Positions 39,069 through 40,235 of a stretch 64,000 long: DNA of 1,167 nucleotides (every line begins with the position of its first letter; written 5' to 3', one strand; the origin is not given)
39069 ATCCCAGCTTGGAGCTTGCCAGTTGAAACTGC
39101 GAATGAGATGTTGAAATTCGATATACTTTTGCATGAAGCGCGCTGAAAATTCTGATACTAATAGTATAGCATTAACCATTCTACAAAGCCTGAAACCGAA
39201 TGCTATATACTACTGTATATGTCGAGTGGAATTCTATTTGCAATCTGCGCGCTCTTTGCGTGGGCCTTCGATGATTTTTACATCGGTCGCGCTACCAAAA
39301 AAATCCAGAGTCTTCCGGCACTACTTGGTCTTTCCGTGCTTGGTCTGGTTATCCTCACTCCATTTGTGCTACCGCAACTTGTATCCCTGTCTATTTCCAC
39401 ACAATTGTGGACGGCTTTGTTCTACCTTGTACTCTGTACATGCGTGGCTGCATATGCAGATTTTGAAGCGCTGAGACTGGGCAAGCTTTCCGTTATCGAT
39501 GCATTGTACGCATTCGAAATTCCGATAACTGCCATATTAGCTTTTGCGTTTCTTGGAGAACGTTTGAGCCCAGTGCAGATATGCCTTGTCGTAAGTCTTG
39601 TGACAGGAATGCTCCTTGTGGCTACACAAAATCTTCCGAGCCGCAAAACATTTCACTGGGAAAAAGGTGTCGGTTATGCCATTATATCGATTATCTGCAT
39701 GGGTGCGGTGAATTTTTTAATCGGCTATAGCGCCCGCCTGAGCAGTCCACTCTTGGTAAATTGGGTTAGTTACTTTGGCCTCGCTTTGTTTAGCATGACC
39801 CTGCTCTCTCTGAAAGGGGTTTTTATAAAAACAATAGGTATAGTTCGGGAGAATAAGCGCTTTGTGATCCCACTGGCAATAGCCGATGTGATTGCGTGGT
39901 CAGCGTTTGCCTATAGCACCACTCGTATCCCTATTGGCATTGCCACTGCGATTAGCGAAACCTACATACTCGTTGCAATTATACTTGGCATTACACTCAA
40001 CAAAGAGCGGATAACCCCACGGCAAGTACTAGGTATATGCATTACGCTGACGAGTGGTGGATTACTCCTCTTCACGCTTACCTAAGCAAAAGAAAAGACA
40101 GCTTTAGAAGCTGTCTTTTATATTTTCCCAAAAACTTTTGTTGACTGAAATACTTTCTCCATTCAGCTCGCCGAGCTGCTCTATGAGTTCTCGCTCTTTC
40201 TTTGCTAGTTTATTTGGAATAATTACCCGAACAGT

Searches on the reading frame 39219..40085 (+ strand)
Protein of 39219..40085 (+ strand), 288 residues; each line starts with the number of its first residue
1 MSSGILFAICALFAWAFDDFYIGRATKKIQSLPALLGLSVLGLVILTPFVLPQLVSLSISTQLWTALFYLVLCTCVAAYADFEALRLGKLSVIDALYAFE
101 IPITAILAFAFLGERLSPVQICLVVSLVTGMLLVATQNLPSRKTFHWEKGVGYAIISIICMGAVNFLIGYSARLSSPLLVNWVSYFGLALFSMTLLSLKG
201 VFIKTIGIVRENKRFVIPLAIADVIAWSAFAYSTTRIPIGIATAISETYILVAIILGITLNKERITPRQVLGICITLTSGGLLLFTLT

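Call 74: search_protein_families(library=pfam, proteins=[window:39219-40085:+], max_evalue=0.0001)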
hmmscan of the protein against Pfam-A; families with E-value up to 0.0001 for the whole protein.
window:39219-40085:+ (288 aa): 1 family
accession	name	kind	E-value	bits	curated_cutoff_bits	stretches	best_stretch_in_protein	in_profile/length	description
PF00892.27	EamA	-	1.5e-22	80.8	28.2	2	3-135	2-134/135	EamA-like transporter family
